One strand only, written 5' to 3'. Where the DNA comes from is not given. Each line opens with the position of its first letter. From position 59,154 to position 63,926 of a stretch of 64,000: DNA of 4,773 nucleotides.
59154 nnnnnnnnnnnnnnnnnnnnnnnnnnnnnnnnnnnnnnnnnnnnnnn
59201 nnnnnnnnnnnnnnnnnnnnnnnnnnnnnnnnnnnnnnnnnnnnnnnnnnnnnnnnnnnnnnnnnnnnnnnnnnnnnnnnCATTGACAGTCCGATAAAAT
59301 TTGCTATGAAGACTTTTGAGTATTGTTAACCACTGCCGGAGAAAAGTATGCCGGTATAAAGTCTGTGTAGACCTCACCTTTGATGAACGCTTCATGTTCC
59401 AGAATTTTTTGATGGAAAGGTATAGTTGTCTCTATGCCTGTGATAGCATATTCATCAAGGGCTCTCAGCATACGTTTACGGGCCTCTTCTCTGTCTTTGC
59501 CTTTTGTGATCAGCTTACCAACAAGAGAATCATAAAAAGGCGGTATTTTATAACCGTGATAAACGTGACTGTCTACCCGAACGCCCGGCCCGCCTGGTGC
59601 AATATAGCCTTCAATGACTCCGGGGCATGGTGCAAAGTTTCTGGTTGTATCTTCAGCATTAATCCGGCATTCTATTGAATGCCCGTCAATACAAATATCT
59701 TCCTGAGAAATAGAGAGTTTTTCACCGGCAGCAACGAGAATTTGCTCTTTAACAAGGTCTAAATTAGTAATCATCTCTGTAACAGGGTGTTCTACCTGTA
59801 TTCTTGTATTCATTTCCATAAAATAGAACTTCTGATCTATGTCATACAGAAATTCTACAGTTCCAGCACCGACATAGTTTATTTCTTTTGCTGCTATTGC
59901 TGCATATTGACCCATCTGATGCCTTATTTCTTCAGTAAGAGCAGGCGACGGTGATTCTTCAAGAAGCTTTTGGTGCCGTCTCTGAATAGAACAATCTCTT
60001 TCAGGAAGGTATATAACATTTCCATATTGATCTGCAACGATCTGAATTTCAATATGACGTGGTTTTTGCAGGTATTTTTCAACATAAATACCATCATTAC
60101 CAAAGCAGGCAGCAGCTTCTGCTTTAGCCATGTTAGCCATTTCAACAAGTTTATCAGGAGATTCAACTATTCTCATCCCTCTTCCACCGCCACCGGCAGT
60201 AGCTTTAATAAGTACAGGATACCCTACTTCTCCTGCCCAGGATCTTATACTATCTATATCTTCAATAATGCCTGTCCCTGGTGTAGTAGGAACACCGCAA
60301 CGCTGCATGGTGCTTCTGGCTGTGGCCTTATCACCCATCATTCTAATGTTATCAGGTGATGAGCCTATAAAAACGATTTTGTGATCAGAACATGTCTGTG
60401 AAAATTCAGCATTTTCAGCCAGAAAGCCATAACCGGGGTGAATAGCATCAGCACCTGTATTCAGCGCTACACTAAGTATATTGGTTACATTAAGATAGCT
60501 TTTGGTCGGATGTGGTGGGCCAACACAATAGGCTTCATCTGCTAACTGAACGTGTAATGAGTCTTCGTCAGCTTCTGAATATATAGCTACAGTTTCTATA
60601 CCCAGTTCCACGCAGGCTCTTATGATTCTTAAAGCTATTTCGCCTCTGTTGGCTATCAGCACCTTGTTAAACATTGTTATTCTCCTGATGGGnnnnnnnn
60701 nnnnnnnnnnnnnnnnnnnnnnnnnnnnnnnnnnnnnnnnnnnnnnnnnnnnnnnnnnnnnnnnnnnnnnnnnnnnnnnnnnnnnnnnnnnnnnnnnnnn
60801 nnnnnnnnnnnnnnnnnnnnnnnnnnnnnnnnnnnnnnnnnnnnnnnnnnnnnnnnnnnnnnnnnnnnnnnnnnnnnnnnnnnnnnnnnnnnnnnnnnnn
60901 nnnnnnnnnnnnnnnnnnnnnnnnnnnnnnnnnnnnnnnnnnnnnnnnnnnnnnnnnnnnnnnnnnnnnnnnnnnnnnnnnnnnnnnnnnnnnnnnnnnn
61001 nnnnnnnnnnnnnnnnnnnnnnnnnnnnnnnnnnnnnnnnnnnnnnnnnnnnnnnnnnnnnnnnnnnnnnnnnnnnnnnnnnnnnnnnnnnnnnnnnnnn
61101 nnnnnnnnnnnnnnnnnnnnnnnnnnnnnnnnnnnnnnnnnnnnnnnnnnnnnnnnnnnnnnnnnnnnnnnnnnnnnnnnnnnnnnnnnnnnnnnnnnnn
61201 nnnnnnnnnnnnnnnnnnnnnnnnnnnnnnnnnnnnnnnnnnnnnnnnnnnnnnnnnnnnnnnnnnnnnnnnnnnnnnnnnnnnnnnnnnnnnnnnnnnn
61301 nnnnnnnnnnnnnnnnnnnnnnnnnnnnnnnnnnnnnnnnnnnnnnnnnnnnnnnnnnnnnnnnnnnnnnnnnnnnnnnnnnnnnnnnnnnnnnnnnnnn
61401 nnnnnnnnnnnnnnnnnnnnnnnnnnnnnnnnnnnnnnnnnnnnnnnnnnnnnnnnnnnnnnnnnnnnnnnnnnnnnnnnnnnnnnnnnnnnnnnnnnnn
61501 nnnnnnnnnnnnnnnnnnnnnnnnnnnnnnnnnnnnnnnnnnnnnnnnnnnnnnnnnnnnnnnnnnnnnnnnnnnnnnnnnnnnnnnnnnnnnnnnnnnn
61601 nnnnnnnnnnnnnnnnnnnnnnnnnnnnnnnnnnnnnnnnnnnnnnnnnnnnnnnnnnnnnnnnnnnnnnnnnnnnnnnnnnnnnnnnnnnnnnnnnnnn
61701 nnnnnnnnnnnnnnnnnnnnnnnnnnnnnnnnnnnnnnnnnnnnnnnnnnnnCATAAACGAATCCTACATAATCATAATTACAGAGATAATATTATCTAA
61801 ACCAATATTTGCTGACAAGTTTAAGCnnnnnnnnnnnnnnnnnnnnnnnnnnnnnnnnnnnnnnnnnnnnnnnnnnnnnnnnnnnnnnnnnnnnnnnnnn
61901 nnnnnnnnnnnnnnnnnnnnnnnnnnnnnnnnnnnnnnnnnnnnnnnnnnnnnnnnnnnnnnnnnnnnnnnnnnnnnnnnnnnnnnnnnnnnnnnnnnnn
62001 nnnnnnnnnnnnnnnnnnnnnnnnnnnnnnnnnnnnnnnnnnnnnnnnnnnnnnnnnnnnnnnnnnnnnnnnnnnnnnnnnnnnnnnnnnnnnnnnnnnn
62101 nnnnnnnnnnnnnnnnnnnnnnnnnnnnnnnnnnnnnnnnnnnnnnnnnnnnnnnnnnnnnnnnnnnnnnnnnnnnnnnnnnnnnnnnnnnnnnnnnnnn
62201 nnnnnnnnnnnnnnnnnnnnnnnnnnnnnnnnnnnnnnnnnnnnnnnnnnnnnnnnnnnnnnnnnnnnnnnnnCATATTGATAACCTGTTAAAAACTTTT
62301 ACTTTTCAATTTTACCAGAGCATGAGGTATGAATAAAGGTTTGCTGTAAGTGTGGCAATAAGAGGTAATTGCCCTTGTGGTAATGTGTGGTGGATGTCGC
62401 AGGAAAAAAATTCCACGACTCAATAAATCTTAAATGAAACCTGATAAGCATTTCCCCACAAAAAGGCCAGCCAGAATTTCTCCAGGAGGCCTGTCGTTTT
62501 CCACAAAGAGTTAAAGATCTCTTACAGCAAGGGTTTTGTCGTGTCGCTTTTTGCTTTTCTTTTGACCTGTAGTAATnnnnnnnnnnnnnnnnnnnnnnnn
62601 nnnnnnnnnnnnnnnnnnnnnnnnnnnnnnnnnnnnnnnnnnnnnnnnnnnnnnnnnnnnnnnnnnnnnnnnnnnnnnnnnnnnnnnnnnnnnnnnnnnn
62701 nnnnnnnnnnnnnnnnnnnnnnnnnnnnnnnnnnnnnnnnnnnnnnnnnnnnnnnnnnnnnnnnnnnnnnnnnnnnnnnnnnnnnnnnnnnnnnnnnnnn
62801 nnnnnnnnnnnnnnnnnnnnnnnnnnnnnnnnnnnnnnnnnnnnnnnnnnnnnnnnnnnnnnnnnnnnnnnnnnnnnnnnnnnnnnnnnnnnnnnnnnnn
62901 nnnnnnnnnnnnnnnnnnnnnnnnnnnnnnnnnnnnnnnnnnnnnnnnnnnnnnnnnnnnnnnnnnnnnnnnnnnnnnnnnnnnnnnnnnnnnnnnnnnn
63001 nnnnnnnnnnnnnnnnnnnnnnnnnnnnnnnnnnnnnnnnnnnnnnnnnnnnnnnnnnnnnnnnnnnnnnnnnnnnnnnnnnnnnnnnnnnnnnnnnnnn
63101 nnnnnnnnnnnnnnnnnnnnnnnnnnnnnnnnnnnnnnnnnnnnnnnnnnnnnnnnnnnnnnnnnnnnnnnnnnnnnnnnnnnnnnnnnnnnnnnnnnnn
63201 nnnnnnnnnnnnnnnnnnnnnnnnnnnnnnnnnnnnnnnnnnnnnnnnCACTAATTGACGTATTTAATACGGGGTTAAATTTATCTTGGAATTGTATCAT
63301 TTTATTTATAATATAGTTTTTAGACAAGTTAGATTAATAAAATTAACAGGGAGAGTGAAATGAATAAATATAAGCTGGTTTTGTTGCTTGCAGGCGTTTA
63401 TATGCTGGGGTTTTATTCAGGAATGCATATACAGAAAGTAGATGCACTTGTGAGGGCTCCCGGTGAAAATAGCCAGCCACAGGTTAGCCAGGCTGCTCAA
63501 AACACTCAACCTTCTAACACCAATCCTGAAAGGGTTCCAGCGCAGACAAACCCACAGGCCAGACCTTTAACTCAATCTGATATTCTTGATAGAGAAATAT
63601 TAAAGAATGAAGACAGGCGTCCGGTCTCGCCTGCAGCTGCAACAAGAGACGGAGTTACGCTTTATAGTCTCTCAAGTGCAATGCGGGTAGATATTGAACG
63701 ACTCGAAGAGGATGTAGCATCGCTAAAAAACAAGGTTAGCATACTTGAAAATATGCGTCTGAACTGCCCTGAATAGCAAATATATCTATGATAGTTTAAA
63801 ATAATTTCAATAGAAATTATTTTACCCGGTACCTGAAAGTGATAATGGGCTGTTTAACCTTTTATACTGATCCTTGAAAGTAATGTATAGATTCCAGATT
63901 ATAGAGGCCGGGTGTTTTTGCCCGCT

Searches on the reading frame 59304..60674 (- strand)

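Call 33: search_protein_families(library=ncbifam, proteins=[window:59304-60674:-])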
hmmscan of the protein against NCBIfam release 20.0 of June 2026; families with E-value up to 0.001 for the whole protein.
window:59304-60674:- (456 aa): 37 families (the best 25 are shown)
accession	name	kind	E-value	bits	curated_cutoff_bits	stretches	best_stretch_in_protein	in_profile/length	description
TIGR00514.1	accC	equivalog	7.8e-219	727.1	626.5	1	1-441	1-442/449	acetyl-CoA carboxylase biotin carboxylase subunit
NF006367.0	PRK08591.1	subfamily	8.9e-219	726.8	597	1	1-443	1-444/451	acetyl-CoA carboxylase biotin carboxylase subunit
NF006406.0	PRK08654.1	equivalog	1e-208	693.9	739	1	1-442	1-442/499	acetyl-CoA carboxylase biotin carboxylase subunit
NF004085.0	PRK05586.1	equivalog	4.9e-205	681.6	723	1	1-441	1-442/448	acetyl-CoA carboxylase biotin carboxylase subunit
NF009554.0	PRK12999.1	equivalog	1.4e-186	622.6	965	1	1-442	4-454/1147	pyruvate carboxylase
NF009471.0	PRK12833.1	equivalog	6.8e-178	592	686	1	3-446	6-450/467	acetyl-CoA carboxylase biotin carboxylase subunit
NF005525.0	PRK07178.1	equivalog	9.4e-176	585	768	1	1-443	1-442/471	acetyl-CoA carboxylase biotin carboxylase subunit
NF006286.0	PRK08462.1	equivalog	1.4e-172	574.6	740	1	3-440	5-441/445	acetyl-CoA carboxylase biotin carboxylase subunit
NF006287.0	PRK08463.1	equivalog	2.4e-171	570.7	775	1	1-444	1-445/479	acetyl-CoA carboxylase subunit A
TIGR01235.1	pyruv_carbox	equivalog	1.2e-162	543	1114.45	1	4-441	1-449/1143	pyruvate carboxylase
TIGR02712.1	urea_carbox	equivalog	1.7e-155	519.5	1303.85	1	2-443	1-442/1201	urea carboxylase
TIGR01369.1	CPSaseII_lrg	equivalog_domain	2.4e-19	68.5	1027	1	93-322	647-871/1052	carbamoyl-phosphate synthase (glutamine-hydrolyzing) large subunit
NF003671.0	PRK05294.1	equivalog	1.1e-16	59.7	599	1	91-322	642-868/1058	carbamoyl-phosphate synthase large subunit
NF004679.0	PRK06019.1-5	equivalog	6.5e-14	51.5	326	1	105-291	89-267/376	5-(carboxyamino)imidazole ribonucleotide synthase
TIGR01161.1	purK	equivalog_domain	3.2e-12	46.4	318.4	1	101-291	84-265/362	5-(carboxyamino)imidazole ribonucleotide synthase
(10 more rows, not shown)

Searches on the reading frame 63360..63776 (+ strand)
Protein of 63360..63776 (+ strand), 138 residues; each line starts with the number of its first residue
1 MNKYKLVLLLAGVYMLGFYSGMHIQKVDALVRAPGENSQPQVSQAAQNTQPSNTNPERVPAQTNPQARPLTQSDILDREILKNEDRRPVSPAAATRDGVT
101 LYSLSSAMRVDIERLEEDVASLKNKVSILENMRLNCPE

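Call 56: find_encoding_contigs(protein=window:63360-63776:+, flank=10000, max_places=3)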
Protein window:63360-63776:+ (138 aa): 14 contigs read that carry it; 3 places shown.
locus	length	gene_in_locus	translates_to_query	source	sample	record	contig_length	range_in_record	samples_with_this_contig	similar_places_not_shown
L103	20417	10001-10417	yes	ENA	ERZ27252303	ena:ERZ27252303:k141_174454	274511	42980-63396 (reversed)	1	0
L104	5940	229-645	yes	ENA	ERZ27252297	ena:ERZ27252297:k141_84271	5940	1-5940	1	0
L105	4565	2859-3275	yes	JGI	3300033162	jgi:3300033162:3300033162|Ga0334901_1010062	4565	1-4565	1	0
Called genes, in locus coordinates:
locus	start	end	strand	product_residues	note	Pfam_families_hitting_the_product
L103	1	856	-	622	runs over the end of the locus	PF00128:Alpha-amylase (faint), PF14871:GHL6 (faint)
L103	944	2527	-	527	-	-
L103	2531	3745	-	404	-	-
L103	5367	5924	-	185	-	PF03602:Cons_hypoth95, PF02086:MethyltransfD12 (faint), PF02475:TRM5-TYW2_MTfase (weak), PF05175:MTS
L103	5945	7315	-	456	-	PF00289:Biotin_carb_N, PF02222:ATP-grasp, PF02786:CPSase_L_D2, PF07478:Dala_Dala_lig_C, PF02785:Biotin_carb_C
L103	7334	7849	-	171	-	PF00364:Biotin_lipoyl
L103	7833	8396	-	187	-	PF08207:EFP_N, PF01132:EFP, PF09285:Elong-fact-P_C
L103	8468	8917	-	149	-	PF01220:DHquinase_II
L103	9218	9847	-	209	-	PF06271:RDD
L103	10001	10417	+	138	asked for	-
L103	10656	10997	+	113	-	PF02643:DUF192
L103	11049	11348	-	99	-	PF01910:Thiamine_BP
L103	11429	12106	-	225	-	PF13513:HEAT_EZ (faint), PF24714:TOR1L1_N (faint), PF03130:HEAT_PBS (faint), PF12717:Cnd1 (faint), PF00514:Arm (faint), PF02985:HEAT (faint), PF13646:HEAT_2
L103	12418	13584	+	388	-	PF00561:Abhydrolase_1 (weak), PF12697:Abhydrolase_6 (weak)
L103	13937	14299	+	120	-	PF00507:Oxidored_q4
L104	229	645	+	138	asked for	-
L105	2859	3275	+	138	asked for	-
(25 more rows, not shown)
